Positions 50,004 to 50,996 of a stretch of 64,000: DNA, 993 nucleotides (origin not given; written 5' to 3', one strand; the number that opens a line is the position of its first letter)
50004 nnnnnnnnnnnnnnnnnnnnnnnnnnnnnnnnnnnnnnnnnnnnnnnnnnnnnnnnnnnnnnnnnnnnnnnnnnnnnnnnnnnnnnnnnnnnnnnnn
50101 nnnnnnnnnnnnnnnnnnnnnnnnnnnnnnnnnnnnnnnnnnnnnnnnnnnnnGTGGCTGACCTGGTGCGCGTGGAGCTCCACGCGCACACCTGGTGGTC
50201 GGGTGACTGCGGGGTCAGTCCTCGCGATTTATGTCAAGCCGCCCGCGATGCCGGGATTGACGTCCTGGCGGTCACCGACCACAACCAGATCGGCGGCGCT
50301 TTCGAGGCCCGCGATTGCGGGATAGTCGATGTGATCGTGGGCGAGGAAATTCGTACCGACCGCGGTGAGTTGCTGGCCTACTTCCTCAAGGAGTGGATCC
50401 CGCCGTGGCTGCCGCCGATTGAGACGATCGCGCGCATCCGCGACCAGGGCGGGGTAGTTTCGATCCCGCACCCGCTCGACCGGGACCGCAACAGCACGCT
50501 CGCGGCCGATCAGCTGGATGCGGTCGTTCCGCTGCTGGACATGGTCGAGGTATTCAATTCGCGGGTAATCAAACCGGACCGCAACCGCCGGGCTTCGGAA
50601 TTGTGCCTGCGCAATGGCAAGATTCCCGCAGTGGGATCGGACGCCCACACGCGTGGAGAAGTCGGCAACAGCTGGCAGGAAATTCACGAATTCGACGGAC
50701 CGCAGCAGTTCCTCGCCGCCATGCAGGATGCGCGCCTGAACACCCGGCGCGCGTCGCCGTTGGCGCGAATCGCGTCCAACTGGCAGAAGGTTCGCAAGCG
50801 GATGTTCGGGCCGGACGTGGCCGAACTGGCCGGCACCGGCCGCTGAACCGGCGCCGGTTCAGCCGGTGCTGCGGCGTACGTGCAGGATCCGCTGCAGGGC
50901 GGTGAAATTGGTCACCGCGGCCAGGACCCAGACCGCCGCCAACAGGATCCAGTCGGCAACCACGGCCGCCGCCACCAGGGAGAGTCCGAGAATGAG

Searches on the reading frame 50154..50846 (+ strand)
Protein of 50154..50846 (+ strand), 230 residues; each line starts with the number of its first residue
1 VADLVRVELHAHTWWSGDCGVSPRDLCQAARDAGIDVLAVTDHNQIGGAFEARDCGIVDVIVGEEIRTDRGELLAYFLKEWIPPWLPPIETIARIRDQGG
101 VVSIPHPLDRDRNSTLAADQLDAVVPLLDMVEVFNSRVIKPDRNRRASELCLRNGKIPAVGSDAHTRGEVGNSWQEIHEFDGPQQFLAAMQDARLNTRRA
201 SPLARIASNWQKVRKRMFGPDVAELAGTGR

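Call 3: search_protein_families(library=pfam, proteins=[window:50154-50846:+], max_evalue=0.1)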
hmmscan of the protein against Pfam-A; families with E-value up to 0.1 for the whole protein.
window:50154-50846:+ (230 aa): 2 families
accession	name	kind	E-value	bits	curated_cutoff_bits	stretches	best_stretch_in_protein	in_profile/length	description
PF13263.12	PHP_C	-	3.9e-09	36.4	21.3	1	143-192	3-53/56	PHP-associated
PF02811.25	PHP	-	3.1e-07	31.3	26.4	1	8-54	1-52/164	PHP domain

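Call 4: search_protein_families(library=ncbifam, proteins=[window:50154-50846:+], max_evalue=0.1)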
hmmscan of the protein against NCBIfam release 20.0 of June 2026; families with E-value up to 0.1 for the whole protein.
window:50154-50846:+ (230 aa): 16 families
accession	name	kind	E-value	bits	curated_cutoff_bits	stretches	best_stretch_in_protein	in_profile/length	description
NF038032.1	CehA_McbA_metalo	domain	6.3e-18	65.2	80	1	6-166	4-180/315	CehA/McbA family metallohydrolase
NF041577.1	nside_bi_sphtase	equivalog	1.4e-08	34.2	400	1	6-55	3-51/276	3',5'-nucleoside bisphosphate phosphatase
NF047791.1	RNaseRnm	equivalog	1.4e-07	31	375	1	7-54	3-49/275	RNase RNM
NF006702.0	PRK09248.1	domain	5.9e-06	26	264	1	6-44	4-42/246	PHP domain-containing protein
NF045780.1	TrlF_fam_ATP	equivalog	6e-05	22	350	1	6-77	7-96/944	TrlF family AAA-like ATPase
NF005928.0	PRK07945.1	equivalog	0.00054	19.4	250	1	3-44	96-136/337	PHP domain-containing protein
NF005596.0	PRK07328.1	subfamily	0.0016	17.9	202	0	7-44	4-41/269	histidinol-phosphatase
TIGR01856.1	hisJ_fam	subfamily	0.0028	17.4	90.2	0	8-55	2-49/252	histidinol-phosphatase HisJ family protein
NF006375.0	PRK08609.1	equivalog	0.0043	15.7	426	1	5-45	335-374/571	DNA polymerase/3'-5' exonuclease PolX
NF001688.0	PRK00448.1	equivalog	0.0051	14.4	873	1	5-47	337-380/1445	PolC-type DNA polymerase III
NF004225.0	PRK05672.1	subfamily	0.0063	14.6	939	1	7-65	7-69/1047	error-prone DNA polymerase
TIGR01405.1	polC_Gram_pos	equivalog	0.013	13.2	1043.45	1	6-46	104-145/1211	DNA polymerase III subunit alpha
NF006251.0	PRK08392.1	equivalog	0.026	14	212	0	8-44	3-38/216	hypothetical protein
NF041661.1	Cycl_ph_dihydrol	equivalog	0.027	13.8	500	0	8-57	1-49/259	phosphoribosyl 1,2-cyclic phosphate 1,2-diphosphodiesterase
NF004981.0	PRK06361.1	equivalog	0.031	13.6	117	1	7-45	2-39/217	histidinol phosphate phosphatase domain-containing protein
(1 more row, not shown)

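Call 6: find_encoding_contigs(protein=window:50154-50846:+, flank=10000, max_places=6)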
Protein window:50154-50846:+ (230 aa): no gene with exactly this product is on record in the collection.

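Call 8: find_homologous_proteins(query=window:50154-50846:+, max_evalue=0.00001)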
Query window:50154-50846:+ (230 aa): 5868 proteins with E <= 0.00001 among 6988 candidates; the best 120 are listed.
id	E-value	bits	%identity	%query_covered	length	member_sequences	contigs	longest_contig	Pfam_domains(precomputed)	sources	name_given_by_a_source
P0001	2.0e-149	514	99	100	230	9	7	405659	PF13263.13,PF02811.27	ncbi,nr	ncbi:MAG: PHP domain-containing protein [Chloroflexi bacterium]|nr:PHP domain-containing protein [Ch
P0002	9.1e-131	453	85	100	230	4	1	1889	PF13263.13,PF02811.27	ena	-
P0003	4.2e-130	451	88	98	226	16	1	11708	PF13263.13,PF02811.27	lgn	-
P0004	7.7e-125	433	84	98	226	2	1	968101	PF13263.13,PF02811.27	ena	-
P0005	1.3e-123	429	83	98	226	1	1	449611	PF13263.13,PF02811.27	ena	-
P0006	4.6e-123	428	84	96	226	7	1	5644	PF13263.13,PF02811.27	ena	-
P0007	5.4e-114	398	79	96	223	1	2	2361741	PF13263.13,PF02811.27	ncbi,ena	-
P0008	1.4e-99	351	70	97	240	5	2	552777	PF13263.13,PF02811.27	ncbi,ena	-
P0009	2.3e-92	327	76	85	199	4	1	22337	PF13263.13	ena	-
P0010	8.9e-92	325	68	95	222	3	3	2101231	PF13263.13,PF02811.27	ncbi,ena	-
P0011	2.9e-71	258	54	95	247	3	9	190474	PF13263.13,PF02811.27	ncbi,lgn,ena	-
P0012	1.6e-70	256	56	94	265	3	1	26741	PF13263.13,PF02811.27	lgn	-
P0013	1.4e-69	252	55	95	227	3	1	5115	PF13263.13,PF02811.27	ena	-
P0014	1.4e-69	252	57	93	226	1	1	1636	PF02811.27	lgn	-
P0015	2.5e-69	252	56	93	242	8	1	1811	PF02811.27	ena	-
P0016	6.2e-69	250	57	92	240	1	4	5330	PF13263.13,PF02811.27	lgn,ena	-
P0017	1.5e-68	249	54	93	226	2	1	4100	PF02811.27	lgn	-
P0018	2.1e-68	249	52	93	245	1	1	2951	PF13263.13,PF02811.27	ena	-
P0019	3.8e-68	248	55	93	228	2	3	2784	PF13263.13,PF02811.27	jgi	-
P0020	7.7e-68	247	55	93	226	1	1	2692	PF02811.27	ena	-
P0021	2.3e-67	245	53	93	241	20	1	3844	PF02811.27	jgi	-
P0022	2.3e-67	245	53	93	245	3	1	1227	PF13263.13,PF02811.27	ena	-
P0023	1.0e-64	237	52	93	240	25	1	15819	PF02811.27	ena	-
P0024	7.9e-59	217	52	92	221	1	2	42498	PF13263.13,PF02811.27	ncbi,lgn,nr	ncbi:MAG: PHP domain-containing protein [Chloroflexi bacterium]|nr:PHP domain-containing protein [Ch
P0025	1.7e-55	206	49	92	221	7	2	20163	PF13263.13,PF02811.27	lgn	-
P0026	3.2e-55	206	49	92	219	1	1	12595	PF13263.13,PF02811.27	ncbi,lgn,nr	ncbi:MAG: PHP domain-containing protein [Chloroflexi bacterium]|nr:MAG: PHP domain-containing protei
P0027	8.2e-55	204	49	92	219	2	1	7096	PF13263.13,PF02811.27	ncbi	-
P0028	9.0e-55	204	48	92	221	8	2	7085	PF13263.13,PF02811.27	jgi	-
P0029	1.2e-54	204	48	92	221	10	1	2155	PF13263.13,PF02811.27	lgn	-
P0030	1.4e-54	203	48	92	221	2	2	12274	PF13263.13,PF02811.27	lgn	-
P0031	3.5e-54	202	45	90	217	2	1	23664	PF13263.13,PF02811.27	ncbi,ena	-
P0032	4.1e-54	202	48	91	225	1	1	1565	PF13263.13,PF02811.27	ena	-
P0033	1.5e-53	200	48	92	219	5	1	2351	PF13263.13,PF02811.27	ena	-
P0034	2.9e-53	199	46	93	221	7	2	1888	PF13263.13,PF02811.27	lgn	-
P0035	5.9e-53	198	47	91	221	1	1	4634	PF13263.13,PF02811.27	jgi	-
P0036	6.1e-53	198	45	93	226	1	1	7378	PF13263.13,PF02811.27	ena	-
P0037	8.3e-53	198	47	93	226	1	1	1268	PF13263.13,PF02811.27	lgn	-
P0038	1.0e-52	197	48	92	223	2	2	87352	PF13263.13,PF02811.27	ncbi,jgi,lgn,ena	-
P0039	1.2e-52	197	46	94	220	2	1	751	PF13263.13,PF02811.27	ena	-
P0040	1.5e-52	197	47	93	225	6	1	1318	PF13263.13,PF02811.27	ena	-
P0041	3.6e-52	196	50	92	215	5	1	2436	PF13263.13,PF02811.27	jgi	-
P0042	4.2e-52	195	47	92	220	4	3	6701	PF13263.13,PF02811.27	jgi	-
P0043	5.0e-52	195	44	93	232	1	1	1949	PF13263.13,PF02811.27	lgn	-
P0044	6.4e-52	195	47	93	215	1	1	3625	PF13263.13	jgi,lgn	jgi:hypothetical protein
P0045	8.3e-52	194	47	91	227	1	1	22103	PF13263.13,PF02811.27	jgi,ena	-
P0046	8.9e-52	194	45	95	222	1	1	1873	PF13263.13,PF02811.27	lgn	-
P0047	9.5e-52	194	46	93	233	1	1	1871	PF13263.13,PF02811.27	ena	-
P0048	1.2e-51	194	46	93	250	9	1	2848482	PF13263.13,PF02811.27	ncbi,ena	-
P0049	1.2e-51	194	45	92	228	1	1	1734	PF13263.13,PF02811.27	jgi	jgi:predicted metal-dependent phosphoesterase TrpH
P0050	1.6e-51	193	46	94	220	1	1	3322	PF13263.13,PF02811.27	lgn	-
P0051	1.6e-51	193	45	93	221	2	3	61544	PF13263.13,PF02811.27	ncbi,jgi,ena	ncbi:MAG TPA: PHP-associated domain-containing protein [Anaerolineae bacterium]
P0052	1.9e-51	193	46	94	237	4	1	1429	PF13263.13,PF02811.27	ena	-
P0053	2.5e-51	193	55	79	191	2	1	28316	PF13263.13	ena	-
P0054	2.6e-51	193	45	90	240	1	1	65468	PF13263.13,PF02811.27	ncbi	-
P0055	3.9e-51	192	44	93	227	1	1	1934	PF13263.13,PF02811.27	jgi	jgi:predicted metal-dependent phosphoesterase TrpH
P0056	4.1e-51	192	43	93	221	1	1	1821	PF13263.13,PF02811.27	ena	-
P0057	4.3e-51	192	45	92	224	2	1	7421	PF13263.13,PF02811.27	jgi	jgi:predicted metal-dependent phosphoesterase TrpH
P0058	5.6e-51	192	46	93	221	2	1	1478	PF13263.13,PF02811.27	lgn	-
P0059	6.0e-51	191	47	91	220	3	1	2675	PF13263.13,PF02811.27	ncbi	-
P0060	7.5e-51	191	44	93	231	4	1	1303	PF13263.13,PF02811.27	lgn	-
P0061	7.9e-51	191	44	93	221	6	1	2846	PF13263.13,PF02811.27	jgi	-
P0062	9.3e-51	191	44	93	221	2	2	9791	PF13263.13,PF02811.27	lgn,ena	-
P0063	1.1e-50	191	45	92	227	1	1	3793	PF13263.13,PF02811.27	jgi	jgi:predicted metal-dependent phosphoesterase TrpH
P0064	1.1e-50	191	46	93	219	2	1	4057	PF13263.13,PF02811.27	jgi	-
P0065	1.2e-50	191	45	93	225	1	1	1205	PF13263.13,PF02811.27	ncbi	-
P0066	1.2e-50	191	46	94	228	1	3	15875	PF13263.13,PF02811.27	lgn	-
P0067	1.2e-50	191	44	93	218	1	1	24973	PF13263.13,PF02811.27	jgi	jgi:predicted metal-dependent phosphoesterase TrpH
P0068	1.2e-50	191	41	94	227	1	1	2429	PF13263.13,PF02811.27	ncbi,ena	-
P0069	1.6e-50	190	46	92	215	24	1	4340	PF13263.13,PF02811.27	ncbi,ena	-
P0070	1.8e-50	190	46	92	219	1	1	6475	PF13263.13,PF02811.27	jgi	-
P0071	2.2e-50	190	46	93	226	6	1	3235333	PF13263.13,PF02811.27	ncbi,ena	-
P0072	2.5e-50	189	45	92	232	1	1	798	PF13263.13,PF02811.27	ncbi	-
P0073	2.8e-50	189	44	93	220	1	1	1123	PF13263.13,PF02811.27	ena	-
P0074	4.4e-50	189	47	92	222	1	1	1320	PF13263.13,PF02811.27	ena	-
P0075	4.7e-50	189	47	93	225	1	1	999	PF13263.13,PF02811.27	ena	-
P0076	5.6e-50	188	44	95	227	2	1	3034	PF13263.13,PF02811.27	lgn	-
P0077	6.2e-50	188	45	93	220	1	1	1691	PF13263.13,PF02811.27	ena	-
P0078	6.3e-50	188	45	93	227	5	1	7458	PF13263.13,PF02811.27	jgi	jgi:predicted metal-dependent phosphoesterase TrpH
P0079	6.4e-50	188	46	93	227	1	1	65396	PF13263.13,PF02811.27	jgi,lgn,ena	-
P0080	6.4e-50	188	46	92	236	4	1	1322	PF13263.13,PF02811.27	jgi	jgi:predicted metal-dependent phosphoesterase TrpH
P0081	6.4e-50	188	44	94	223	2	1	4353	PF13263.13,PF02811.27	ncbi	-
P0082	6.5e-50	188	46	95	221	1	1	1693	PF13263.13,PF02811.27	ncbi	-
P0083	6.6e-50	188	48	93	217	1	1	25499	PF13263.13,PF02811.27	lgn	-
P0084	7.5e-50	188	43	93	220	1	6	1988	PF13263.13,PF02811.27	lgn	-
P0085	7.6e-50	188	43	93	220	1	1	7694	PF13263.13,PF02811.27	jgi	-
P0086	8.9e-50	188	43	93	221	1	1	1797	PF13263.13,PF02811.27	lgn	-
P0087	9.0e-50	188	47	92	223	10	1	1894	PF13263.13,PF02811.27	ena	-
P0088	1.0e-49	187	43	93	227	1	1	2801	PF13263.13,PF02811.27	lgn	-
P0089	1.1e-49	187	47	93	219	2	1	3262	PF13263.13,PF02811.27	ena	-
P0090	1.1e-49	187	44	94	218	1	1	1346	PF13263.13,PF02811.27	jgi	jgi:predicted metal-dependent phosphoesterase TrpH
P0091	1.2e-49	187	46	91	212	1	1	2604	PF13263.13,PF02811.27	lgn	-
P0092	1.2e-49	187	45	93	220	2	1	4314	PF13263.13,PF02811.27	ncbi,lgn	-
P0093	1.4e-49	187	45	96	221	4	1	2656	PF13263.13,PF02811.27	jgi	jgi:hypothetical protein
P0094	1.4e-49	187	47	93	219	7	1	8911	PF13263.13,PF02811.27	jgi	jgi:hypothetical protein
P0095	1.4e-49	187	44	93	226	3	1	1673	PF13263.13,PF02811.27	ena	-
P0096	1.4e-49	187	43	96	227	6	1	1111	PF13263.13,PF02811.27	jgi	jgi:predicted metal-dependent phosphoesterase TrpH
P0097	1.4e-49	187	43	93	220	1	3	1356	PF13263.13,PF02811.27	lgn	-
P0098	1.4e-49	187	43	93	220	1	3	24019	PF13263.13,PF02811.27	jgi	-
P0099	1.5e-49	187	46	92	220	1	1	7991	PF13263.13,PF02811.27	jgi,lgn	jgi:predicted metal-dependent phosphoesterase TrpH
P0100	1.5e-49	187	46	92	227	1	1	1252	PF13263.13,PF02811.27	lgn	-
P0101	1.6e-49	187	45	92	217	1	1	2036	PF13263.13,PF02811.27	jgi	-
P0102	1.7e-49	187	43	95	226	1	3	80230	PF13263.13,PF02811.27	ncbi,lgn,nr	ncbi:MAG: PHP domain-containing protein [Chloroflexi bacterium]|nr:PHP domain-containing protein [Ch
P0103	1.7e-49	187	44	93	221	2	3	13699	PF13263.13,PF02811.27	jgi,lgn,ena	jgi:predicted metal-dependent phosphoesterase TrpH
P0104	1.8e-49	187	48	93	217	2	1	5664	PF13263.13,PF02811.27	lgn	-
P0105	1.9e-49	187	44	95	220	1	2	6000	PF13263.13,PF02811.27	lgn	-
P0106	1.9e-49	187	44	93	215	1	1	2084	PF13263.13,PF02811.27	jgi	jgi:hypothetical protein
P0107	1.9e-49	187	46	92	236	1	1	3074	PF13263.13,PF02811.27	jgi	jgi:predicted metal-dependent phosphoesterase TrpH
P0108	2.0e-49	187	47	93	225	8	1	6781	PF13263.13,PF02811.27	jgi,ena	-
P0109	2.0e-49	186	44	93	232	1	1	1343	PF13263.13,PF02811.27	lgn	-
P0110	2.6e-49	186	45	94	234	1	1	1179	PF13263.13,PF02811.27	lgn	-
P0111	2.6e-49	186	43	93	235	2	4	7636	PF13263.13,PF02811.27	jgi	jgi:predicted metal-dependent phosphoesterase TrpH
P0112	2.7e-49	186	46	93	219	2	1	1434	PF13263.13,PF02811.27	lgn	-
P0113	2.7e-49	186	43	93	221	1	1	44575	PF13263.13,PF02811.27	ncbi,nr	ncbi:MAG: PHP domain-containing protein [Chloroflexi bacterium]|nr:PHP domain-containing protein [Ch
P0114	2.7e-49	186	47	92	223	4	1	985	PF13263.13,PF02811.27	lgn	-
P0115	2.7e-49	186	43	93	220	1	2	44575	PF13263.13,PF02811.27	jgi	-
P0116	2.9e-49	186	44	94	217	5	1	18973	PF13263.13,PF02811.27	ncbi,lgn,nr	ncbi:MAG: PHP domain-containing protein [Dehalococcoidia bacterium]|nr:MAG: PHP domain-containing pr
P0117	3.0e-49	186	44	93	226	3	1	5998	PF13263.13,PF02811.27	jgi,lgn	jgi:hypothetical protein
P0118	3.3e-49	186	48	92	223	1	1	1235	PF13263.13,PF02811.27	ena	-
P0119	3.4e-49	186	48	93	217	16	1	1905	PF13263.13,PF02811.27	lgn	-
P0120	3.4e-49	186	45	90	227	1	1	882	PF13263.13,PF02811.27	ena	-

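Call 9: find_encoding_contigs(protein=P0001, flank=10000, max_places=2)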
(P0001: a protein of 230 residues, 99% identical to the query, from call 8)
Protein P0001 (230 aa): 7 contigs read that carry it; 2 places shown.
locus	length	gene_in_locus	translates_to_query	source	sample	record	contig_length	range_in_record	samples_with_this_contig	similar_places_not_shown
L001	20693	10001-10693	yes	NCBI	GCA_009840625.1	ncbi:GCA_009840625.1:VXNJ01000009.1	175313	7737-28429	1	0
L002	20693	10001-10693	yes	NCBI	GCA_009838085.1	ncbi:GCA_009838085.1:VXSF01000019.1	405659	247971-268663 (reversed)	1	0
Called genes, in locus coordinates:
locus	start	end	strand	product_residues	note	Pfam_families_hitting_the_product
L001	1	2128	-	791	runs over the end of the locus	PF02190:LON_substr_bdg, PF13191:AAA_16 (weak), PF00004:AAA, PF07728:AAA_5 (weak), PF22667:Lon_lid, PF05362:Lon_C, PF13541:ChlI (weak)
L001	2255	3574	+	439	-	-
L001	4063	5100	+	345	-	PF18152:DAHP_snth_FXD, PF00793:DAHP_synth_1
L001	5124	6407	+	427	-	PF00275:EPSP_synthase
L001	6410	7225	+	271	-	PF08501:Shikimate_dh_N, PF18317:SDH_C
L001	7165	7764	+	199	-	PF02224:Cytidylate_kin (faint), PF13238:AAA_18, PF13671:AAA_33, PF01202:SKI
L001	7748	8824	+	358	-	PF00465:Fe-ADH, PF13685:Fe-ADH_2, PF01761:DHQ_synthase, PF24621:DHQS_C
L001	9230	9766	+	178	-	PF25084:LbH_EIF2B (faint), PF25087:GMPPB_C (weak), PF00132:Hexapep, PF14602:Hexapep_2 (weak)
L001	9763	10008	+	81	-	PF02597:ThiS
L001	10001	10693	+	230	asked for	PF02811:PHP (weak), PF13263:PHP_C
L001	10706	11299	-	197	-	PF01066:CDP-OH_P_transf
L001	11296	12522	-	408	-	PF13439:Glyco_transf_4, PF13579:Glyco_trans_4_4, PF20706:GT4-conflict, PF00534:Glycos_transf_1, PF13692:Glyco_trans_1_4, PF13524:Glyco_trans_1_2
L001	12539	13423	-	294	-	PF03279:Lip_A_acyltrans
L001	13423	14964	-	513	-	PF12072:RNase_Y_N, PF00013:KH_1 (faint), PF01966:HD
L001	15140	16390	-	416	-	PF13439:Glyco_transf_4, PF13579:Glyco_trans_4_4, PF00534:Glycos_transf_1, PF13692:Glyco_trans_1_4, PF13524:Glyco_trans_1_2 (weak)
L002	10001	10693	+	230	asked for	PF02811:PHP (weak), PF13263:PHP_C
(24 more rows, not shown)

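Call 10: find_encoding_contigs(protein=P0010, flank=6000, max_places=2)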
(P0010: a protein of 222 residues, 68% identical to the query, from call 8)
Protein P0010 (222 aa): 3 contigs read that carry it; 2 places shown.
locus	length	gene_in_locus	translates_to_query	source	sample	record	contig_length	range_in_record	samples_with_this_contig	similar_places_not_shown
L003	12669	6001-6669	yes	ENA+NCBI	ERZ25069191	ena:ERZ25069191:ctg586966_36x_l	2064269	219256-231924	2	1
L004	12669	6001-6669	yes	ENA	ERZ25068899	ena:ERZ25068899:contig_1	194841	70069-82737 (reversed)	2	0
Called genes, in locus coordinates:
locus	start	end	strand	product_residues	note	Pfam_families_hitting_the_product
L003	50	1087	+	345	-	PF18152:DAHP_snth_FXD, PF00793:DAHP_synth_1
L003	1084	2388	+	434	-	PF00275:EPSP_synthase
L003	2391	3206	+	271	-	PF08501:Shikimate_dh_N, PF01488:Shikimate_DH, PF03435:Sacchrp_dh_NADP (faint), PF18317:SDH_C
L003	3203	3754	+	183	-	PF13238:AAA_18 (weak), PF13671:AAA_33, PF01202:SKI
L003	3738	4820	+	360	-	PF13685:Fe-ADH_2 (weak), PF01761:DHQ_synthase, PF24621:DHQS_C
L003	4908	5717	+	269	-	PF25084:LbH_EIF2B (weak), PF25087:GMPPB_C, PF00132:Hexapep, PF14602:Hexapep_2 (weak)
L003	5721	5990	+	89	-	PF02597:ThiS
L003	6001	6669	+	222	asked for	PF02811:PHP (weak), PF13263:PHP_C (weak)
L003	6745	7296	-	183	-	PF01066:CDP-OH_P_transf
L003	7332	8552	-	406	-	PF13439:Glyco_transf_4, PF13579:Glyco_trans_4_4, PF20706:GT4-conflict (weak), PF00534:Glycos_transf_1, PF13692:Glyco_trans_1_4, PF13524:Glyco_trans_1_2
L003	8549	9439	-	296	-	PF03279:Lip_A_acyltrans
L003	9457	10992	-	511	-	PF12072:RNase_Y_N, PF00013:KH_1 (faint), PF01966:HD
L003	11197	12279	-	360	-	PF13439:Glyco_transf_4 (weak), PF13579:Glyco_trans_4_4, PF00534:Glycos_transf_1, PF13692:Glyco_trans_1_4, PF13524:Glyco_trans_1_2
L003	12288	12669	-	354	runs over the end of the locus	PF13579:Glyco_trans_4_4 (weak), PF13439:Glyco_transf_4, PF20706:GT4-conflict, PF00534:Glycos_transf_1, PF13692:Glyco_trans_1_4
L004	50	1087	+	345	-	PF18152:DAHP_snth_FXD, PF00793:DAHP_synth_1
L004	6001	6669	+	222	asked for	PF02811:PHP (weak), PF13263:PHP_C (weak)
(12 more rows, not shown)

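Call 11: find_encoding_contigs(protein=P0011, flank=6000, max_places=2)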
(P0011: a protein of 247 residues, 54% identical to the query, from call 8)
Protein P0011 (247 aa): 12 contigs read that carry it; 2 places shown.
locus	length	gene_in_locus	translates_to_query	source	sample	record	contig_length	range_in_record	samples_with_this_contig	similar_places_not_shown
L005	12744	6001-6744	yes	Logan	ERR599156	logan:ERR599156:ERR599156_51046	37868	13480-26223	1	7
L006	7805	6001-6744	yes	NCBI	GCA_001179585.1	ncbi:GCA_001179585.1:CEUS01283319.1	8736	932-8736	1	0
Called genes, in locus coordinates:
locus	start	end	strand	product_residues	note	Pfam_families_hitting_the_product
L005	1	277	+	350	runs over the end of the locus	PF18152:DAHP_snth_FXD, PF00793:DAHP_synth_1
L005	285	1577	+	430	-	PF00275:EPSP_synthase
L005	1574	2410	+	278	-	PF08501:Shikimate_dh_N, PF18317:SDH_C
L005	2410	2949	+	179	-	PF13238:AAA_18 (weak), PF13671:AAA_33 (weak), PF01202:SKI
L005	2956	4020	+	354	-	PF00465:Fe-ADH (weak), PF13685:Fe-ADH_2, PF01761:DHQ_synthase, PF24621:DHQS_C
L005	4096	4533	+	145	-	PF12773:DZR, PF13248:Zn_ribbon_3 (faint)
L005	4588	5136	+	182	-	PF25084:LbH_EIF2B (faint), PF00132:Hexapep, PF25087:GMPPB_C (weak), PF00132:Hexapep, PF14602:Hexapep_2 (weak)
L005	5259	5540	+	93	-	PF02597:ThiS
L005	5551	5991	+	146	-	PF02391:MoaE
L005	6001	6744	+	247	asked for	PF02811:PHP (weak), PF13263:PHP_C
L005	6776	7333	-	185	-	PF01066:CDP-OH_P_transf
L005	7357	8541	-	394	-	PF13439:Glyco_transf_4, PF13579:Glyco_trans_4_4, PF20706:GT4-conflict, PF00534:Glycos_transf_1, PF13692:Glyco_trans_1_4, PF13524:Glyco_trans_1_2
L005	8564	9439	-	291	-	PF03279:Lip_A_acyltrans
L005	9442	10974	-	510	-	PF12072:RNase_Y_N, PF00013:KH_1 (weak), PF01966:HD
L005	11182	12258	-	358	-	PF13439:Glyco_transf_4, PF13579:Glyco_trans_4_4 (weak), PF00534:Glycos_transf_1, PF13692:Glyco_trans_1_4, PF13524:Glyco_trans_1_2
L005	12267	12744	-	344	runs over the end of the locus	PF13579:Glyco_trans_4_4 (faint), PF13439:Glyco_transf_4, PF20706:GT4-conflict, PF00534:Glycos_transf_1, PF13692:Glyco_trans_1_4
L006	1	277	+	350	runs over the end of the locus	PF18152:DAHP_snth_FXD, PF00793:DAHP_synth_1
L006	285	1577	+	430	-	PF00275:EPSP_synthase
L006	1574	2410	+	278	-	PF08501:Shikimate_dh_N, PF18317:SDH_C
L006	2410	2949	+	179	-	PF13238:AAA_18 (weak), PF13671:AAA_33 (weak), PF01202:SKI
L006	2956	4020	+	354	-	PF00465:Fe-ADH (weak), PF13685:Fe-ADH_2, PF01761:DHQ_synthase, PF24621:DHQS_C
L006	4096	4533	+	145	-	PF12773:DZR, PF13248:Zn_ribbon_3 (faint)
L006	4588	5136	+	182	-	PF25084:LbH_EIF2B (faint), PF00132:Hexapep, PF25087:GMPPB_C (weak), PF00132:Hexapep, PF14602:Hexapep_2 (weak)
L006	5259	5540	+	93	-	PF02597:ThiS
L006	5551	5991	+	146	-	PF02391:MoaE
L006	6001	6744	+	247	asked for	PF02811:PHP (weak), PF13263:PHP_C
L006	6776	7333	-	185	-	PF01066:CDP-OH_P_transf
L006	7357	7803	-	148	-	?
